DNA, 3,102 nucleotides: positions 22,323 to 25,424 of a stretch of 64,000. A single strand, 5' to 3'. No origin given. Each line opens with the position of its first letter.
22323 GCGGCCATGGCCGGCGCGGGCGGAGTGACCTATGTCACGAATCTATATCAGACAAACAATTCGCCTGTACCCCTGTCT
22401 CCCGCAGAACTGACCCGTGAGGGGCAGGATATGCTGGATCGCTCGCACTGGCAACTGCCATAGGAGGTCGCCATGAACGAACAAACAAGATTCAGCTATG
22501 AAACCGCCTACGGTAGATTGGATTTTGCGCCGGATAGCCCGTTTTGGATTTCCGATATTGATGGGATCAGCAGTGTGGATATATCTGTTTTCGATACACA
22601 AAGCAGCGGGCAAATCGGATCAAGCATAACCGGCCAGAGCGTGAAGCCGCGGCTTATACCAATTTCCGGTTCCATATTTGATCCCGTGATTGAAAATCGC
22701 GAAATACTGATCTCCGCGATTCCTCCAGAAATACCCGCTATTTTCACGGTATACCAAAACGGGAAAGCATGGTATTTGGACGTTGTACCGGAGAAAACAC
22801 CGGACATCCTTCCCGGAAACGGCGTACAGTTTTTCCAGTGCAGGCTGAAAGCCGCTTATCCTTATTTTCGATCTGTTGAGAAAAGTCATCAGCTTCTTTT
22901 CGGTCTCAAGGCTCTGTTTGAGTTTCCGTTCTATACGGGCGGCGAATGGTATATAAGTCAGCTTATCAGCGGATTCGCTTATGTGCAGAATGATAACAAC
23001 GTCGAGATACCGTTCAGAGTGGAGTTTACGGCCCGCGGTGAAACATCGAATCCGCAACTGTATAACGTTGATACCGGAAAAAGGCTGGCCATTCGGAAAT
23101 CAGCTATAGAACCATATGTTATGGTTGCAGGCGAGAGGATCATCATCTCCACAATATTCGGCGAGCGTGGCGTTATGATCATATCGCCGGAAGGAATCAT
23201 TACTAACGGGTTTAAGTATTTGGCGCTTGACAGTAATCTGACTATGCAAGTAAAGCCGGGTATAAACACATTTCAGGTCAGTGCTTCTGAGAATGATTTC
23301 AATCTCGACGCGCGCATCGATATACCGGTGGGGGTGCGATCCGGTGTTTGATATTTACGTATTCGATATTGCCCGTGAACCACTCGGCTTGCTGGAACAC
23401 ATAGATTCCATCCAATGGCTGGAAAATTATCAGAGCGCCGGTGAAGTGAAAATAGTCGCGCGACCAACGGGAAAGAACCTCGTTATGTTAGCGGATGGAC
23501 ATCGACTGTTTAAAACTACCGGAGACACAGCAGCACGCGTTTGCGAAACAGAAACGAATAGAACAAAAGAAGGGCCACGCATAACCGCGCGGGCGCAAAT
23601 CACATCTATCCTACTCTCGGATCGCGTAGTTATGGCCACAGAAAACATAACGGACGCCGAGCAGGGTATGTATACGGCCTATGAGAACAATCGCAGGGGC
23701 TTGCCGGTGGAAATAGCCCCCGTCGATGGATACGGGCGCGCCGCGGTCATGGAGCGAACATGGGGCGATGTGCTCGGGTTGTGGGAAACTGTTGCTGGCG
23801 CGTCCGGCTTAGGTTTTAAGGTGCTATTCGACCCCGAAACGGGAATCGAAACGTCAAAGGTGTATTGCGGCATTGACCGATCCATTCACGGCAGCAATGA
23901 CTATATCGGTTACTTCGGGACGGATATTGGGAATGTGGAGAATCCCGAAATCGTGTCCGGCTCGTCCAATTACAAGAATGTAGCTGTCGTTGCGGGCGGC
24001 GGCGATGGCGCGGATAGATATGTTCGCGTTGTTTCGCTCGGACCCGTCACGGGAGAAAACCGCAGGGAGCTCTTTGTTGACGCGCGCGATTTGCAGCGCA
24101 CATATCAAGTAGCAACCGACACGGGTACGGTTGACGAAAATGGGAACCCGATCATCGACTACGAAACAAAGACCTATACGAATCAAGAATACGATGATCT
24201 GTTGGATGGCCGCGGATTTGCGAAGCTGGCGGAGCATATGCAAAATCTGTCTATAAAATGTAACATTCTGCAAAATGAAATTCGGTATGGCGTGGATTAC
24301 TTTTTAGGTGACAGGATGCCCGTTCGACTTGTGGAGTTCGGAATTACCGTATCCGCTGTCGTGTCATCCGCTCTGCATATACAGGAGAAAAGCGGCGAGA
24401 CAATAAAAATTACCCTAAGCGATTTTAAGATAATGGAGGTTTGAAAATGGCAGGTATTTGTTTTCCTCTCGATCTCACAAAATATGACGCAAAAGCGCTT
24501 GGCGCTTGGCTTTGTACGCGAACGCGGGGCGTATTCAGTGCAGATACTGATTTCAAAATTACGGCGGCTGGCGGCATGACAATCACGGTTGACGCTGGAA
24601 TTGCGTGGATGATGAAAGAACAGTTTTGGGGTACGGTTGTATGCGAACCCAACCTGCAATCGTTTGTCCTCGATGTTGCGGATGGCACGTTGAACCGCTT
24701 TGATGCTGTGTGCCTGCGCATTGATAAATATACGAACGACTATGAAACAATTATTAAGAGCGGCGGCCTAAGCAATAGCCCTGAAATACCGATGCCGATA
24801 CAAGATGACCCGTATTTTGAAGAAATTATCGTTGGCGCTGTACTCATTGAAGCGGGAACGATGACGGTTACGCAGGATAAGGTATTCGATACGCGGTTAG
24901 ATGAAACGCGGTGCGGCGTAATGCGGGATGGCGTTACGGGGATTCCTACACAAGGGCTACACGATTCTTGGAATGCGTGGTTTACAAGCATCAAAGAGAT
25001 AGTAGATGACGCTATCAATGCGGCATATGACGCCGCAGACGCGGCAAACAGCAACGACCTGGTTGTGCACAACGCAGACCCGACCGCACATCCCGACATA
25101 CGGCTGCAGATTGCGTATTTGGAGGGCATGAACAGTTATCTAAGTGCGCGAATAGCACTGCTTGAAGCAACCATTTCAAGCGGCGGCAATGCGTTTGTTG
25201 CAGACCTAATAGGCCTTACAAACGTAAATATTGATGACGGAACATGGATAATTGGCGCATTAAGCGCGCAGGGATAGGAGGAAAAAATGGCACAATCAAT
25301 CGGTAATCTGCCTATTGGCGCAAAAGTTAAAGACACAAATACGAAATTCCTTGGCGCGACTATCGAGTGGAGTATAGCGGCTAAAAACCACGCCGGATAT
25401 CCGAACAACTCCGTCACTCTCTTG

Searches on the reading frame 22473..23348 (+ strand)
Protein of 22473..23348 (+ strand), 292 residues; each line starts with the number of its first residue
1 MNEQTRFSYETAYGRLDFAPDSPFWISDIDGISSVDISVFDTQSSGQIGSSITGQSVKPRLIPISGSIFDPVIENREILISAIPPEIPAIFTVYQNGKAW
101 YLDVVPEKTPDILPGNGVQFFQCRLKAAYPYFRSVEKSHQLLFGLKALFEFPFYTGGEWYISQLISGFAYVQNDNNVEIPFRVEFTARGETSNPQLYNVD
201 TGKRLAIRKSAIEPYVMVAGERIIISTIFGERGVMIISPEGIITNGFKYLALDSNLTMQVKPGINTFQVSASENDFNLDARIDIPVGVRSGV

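Call 18: search_protein_families(library=pfam, proteins=[window:22473-23348:+], max_evalue=0.001)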
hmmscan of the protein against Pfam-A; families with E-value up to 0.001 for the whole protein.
window:22473-23348:+ (292 aa): 0 families

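Call 58: search_protein_families(library=phrogs, proteins=[window:22473-23348:+], max_evalue=0.001)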
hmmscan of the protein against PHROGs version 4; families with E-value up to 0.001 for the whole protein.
window:22473-23348:+ (292 aa): 3 families
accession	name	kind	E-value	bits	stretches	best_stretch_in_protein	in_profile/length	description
phrog_33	-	tail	2.2e-16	61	1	24-274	54-266/651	distal tail protein Dit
phrog_36410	-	unknown function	9.2e-12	46.2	1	170-280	11-114/125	-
phrog_106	-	tail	2.2e-08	34.7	1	2-235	36-261/329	minor tail protein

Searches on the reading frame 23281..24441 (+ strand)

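Call 18: search_protein_families(library=pfam, proteins=[window:23281-24441:+], max_evalue=0.001)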
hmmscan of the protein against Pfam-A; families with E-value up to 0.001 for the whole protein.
window:23281-24441:+ (387 aa): 1 family
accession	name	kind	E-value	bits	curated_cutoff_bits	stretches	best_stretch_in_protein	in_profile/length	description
PF14594.13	Sipho_Gp37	-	5.5e-36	124.8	26.2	1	25-379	2-368/370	Siphovirus ReqiPepy6 Gp37-like protein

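Call 58: search_protein_families(library=phrogs, proteins=[window:23281-24441:+], max_evalue=0.001)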
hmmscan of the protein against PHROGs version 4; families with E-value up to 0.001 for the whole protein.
window:23281-24441:+ (387 aa): 1 family
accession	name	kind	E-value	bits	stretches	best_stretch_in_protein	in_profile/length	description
phrog_538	-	tail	1.3e-44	153.9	1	24-381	30-375/684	minor tail protein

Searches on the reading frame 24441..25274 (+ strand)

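Call 18: search_protein_families(library=pfam, proteins=[window:24441-25274:+], max_evalue=0.001)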
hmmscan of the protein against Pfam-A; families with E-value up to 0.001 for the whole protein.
window:24441-25274:+ (278 aa): 0 families

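Call 58: search_protein_families(library=phrogs, proteins=[window:24441-25274:+], max_evalue=0.001)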
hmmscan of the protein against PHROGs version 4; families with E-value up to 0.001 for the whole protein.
window:24441-25274:+ (278 aa): 8 families
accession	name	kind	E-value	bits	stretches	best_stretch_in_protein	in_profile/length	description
phrog_9534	-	head and packaging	8.3e-39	135.1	1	6-203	5-193/303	head protein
phrog_1220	-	head and packaging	8.6e-22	79.1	1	30-206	38-206/574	head protein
phrog_27282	-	unknown function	8.2e-19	68.9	1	28-188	32-188/445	-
phrog_35103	-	unknown function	9.6e-18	64.6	1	14-205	15-202/916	-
phrog_5339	-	head and packaging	1.2e-10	41.4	1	29-194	36-197/633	virion structural protein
phrog_17342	-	unknown function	4.5e-10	40.3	1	39-152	45-157/326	-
phrog_18805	-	unknown function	3.4e-08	33.8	1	36-162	40-162/457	-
phrog_3398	-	head and packaging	0.00058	20.3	0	26-97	38-110/359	virion structural protein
